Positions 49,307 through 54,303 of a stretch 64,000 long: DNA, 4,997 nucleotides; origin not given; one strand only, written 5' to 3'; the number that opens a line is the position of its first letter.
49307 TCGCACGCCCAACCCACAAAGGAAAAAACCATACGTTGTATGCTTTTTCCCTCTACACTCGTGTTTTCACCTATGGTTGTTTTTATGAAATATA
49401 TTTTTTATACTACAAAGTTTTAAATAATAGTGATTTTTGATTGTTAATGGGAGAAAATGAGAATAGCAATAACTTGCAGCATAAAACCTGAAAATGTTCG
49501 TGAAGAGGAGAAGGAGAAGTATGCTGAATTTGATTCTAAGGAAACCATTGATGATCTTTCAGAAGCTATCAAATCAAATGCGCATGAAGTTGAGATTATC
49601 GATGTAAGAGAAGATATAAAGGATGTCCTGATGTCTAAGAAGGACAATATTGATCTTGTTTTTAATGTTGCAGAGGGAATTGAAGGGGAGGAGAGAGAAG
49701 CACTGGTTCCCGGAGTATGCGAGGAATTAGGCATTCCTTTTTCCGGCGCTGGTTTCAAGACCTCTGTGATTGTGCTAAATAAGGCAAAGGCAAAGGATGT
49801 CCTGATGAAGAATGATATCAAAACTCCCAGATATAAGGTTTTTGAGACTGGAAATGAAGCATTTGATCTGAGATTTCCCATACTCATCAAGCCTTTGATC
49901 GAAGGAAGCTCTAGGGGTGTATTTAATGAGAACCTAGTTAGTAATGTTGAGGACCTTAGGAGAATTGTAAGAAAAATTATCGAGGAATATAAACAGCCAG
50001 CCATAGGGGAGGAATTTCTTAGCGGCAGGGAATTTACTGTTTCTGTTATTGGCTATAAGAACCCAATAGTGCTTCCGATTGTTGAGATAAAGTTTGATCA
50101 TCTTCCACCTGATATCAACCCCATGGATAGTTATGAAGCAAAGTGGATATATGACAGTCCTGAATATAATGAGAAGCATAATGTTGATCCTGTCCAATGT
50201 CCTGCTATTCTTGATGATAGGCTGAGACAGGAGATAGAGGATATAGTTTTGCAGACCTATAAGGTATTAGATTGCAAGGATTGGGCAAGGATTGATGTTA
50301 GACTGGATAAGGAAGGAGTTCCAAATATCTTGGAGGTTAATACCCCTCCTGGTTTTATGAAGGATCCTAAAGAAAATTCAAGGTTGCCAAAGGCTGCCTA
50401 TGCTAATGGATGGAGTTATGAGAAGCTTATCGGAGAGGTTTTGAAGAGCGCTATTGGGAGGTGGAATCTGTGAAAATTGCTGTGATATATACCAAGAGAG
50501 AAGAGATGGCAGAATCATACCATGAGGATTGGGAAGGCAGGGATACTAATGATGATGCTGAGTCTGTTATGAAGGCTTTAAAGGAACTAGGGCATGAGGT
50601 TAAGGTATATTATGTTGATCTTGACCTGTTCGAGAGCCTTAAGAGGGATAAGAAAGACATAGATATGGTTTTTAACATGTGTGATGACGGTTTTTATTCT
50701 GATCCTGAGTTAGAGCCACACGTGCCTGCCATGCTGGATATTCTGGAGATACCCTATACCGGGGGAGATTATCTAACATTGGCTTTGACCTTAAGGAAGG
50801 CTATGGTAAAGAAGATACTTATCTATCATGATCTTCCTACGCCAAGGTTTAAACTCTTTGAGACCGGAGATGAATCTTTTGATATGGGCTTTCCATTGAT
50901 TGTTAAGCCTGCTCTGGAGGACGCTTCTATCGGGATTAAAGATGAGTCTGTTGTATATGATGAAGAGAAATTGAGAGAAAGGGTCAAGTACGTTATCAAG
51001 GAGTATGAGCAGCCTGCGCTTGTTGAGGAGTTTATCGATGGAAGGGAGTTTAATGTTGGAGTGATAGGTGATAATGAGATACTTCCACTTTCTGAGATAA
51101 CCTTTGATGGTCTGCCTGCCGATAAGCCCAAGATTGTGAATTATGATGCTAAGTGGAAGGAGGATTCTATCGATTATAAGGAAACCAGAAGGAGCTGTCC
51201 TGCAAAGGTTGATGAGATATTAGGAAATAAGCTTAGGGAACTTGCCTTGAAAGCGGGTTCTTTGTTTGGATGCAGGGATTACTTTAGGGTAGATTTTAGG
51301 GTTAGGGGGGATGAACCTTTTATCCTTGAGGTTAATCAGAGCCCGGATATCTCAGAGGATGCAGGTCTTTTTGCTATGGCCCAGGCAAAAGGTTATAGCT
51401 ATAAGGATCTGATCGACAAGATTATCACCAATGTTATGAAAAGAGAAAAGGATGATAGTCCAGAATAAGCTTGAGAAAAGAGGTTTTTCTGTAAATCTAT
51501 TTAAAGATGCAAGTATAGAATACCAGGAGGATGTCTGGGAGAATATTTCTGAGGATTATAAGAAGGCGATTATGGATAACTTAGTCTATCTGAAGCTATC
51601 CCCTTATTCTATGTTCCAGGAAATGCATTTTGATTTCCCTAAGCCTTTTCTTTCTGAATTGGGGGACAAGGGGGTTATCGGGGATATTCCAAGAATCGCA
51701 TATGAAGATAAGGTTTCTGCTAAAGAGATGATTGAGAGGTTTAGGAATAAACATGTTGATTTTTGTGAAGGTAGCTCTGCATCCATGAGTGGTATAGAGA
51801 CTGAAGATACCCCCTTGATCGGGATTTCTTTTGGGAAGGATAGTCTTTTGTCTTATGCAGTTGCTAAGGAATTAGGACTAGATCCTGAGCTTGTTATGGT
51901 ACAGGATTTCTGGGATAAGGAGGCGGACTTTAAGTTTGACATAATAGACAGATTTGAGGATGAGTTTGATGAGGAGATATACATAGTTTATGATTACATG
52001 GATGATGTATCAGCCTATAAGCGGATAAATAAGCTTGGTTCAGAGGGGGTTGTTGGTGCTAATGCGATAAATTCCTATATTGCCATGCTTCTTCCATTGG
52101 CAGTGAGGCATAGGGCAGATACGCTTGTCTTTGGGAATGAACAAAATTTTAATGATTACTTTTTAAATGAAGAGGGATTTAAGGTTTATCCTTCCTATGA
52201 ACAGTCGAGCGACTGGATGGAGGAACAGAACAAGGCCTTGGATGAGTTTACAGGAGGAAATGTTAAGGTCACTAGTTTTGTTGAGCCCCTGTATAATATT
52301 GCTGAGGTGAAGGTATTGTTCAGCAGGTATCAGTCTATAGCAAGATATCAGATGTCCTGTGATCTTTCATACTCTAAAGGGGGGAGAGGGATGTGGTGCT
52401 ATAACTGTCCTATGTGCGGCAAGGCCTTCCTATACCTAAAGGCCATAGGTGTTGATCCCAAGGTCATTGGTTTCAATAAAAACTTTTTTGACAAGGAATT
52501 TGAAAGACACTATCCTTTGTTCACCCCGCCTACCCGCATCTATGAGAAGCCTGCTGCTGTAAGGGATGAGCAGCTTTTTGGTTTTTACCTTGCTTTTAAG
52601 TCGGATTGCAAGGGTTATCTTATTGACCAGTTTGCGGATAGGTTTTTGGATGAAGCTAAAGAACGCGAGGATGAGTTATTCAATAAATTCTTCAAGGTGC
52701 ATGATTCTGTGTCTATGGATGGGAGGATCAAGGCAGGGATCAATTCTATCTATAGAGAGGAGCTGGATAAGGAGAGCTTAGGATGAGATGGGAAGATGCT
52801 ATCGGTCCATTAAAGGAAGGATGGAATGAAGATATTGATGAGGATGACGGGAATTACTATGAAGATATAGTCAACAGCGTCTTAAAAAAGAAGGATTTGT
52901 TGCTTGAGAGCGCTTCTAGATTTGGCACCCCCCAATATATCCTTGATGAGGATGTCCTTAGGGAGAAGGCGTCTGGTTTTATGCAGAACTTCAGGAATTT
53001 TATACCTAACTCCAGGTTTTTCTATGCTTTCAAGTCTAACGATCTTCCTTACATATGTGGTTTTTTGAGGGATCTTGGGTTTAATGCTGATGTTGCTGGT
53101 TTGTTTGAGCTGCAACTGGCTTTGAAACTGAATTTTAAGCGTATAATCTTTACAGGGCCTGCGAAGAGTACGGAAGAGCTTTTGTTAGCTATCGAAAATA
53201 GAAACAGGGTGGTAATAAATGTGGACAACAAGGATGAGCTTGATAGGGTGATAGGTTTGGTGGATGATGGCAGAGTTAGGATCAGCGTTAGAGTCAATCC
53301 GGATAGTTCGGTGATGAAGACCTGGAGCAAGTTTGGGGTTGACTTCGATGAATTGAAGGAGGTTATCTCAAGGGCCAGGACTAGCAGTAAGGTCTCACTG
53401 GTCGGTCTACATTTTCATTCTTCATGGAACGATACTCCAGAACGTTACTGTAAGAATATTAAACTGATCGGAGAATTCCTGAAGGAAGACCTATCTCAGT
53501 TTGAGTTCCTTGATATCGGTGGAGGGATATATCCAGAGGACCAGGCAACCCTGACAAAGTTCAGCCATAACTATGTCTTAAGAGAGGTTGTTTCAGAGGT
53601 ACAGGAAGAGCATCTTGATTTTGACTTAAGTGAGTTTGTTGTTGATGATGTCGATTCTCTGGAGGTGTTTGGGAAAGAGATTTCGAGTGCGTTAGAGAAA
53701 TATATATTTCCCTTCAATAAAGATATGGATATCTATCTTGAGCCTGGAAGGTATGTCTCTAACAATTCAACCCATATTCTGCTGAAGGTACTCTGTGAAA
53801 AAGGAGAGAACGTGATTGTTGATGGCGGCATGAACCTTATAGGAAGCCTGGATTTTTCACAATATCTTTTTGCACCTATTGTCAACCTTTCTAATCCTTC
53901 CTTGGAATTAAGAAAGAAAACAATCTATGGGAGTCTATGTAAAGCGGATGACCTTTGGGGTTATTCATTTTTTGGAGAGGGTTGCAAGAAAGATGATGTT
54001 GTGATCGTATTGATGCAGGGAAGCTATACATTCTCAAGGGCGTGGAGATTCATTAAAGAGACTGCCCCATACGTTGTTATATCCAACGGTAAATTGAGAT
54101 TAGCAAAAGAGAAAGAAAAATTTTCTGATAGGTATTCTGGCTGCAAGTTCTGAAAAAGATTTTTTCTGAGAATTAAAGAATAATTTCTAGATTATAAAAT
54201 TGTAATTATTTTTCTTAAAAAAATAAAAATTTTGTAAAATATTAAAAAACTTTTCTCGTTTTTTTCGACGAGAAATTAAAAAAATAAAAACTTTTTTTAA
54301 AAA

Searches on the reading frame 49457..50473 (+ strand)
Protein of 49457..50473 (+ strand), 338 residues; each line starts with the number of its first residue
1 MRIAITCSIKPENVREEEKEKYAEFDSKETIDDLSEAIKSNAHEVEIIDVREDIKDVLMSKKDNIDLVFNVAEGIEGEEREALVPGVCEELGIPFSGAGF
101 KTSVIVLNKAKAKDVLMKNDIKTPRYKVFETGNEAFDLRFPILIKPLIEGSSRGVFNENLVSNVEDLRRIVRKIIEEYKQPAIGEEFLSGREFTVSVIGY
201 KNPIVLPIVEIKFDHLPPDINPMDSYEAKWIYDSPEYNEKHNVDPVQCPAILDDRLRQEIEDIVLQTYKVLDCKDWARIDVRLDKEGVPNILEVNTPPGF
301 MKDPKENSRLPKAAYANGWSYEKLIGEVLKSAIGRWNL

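Call 17: search_protein_families(library=pfam, proteins=[window:49457-50473:+], max_evalue=0.001)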
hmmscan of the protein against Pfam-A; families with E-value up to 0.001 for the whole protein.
window:49457-50473:+ (338 aa): 1 family
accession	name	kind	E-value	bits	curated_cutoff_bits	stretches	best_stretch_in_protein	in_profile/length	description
PF07478.18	Dala_Dala_lig_C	-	6.6e-34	117.7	24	1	117-329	16-203/204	D-ala D-ala ligase C-terminus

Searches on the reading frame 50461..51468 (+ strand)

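Call 17: search_protein_families(library=pfam, proteins=[window:50461-51468:+], max_evalue=0.001)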
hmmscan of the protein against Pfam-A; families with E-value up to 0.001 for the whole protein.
window:50461-51468:+ (335 aa): 3 families
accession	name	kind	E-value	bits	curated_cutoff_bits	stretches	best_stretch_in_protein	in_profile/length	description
PF07478.18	Dala_Dala_lig_C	-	7.1e-32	111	24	1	141-323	34-204/204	D-ala D-ala ligase C-terminus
PF02655.19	ATP-grasp_3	-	2.6e-05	24.8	23.2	1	141-292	29-154/160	ATP-grasp domain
PF13535.11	ATP-grasp_4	-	0.00018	21.6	27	1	143-205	2-74/160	ATP-grasp domain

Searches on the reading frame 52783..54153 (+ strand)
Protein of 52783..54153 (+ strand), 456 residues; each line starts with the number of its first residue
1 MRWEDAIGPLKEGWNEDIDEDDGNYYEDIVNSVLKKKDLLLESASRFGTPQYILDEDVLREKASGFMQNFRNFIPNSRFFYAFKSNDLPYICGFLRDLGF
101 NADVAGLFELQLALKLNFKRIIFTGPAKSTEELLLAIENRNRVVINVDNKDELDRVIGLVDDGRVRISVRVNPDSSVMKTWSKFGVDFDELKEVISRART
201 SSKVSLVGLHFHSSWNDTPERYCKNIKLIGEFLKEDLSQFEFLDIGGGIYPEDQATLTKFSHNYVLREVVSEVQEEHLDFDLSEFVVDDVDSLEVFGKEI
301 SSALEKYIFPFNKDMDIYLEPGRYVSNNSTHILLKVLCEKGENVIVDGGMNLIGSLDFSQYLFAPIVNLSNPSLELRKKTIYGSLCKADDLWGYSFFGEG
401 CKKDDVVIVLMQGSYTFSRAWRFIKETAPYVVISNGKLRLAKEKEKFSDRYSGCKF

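Call 17: search_protein_families(library=pfam, proteins=[window:52783-54153:+], max_evalue=0.001)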
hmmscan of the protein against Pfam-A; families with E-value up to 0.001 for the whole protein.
window:52783-54153:+ (456 aa): 2 families
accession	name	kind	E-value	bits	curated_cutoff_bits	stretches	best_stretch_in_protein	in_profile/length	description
PF02784.22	Orn_Arg_deC_N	-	5.2e-29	101.8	23.4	1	67-326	8-246/247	Pyridoxal-dependent decarboxylase, pyridoxal binding domain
PF01168.26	Ala_racemase_N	-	0.0007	19.8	24.1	1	104-223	50-167/220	Alanine racemase, N-terminal domain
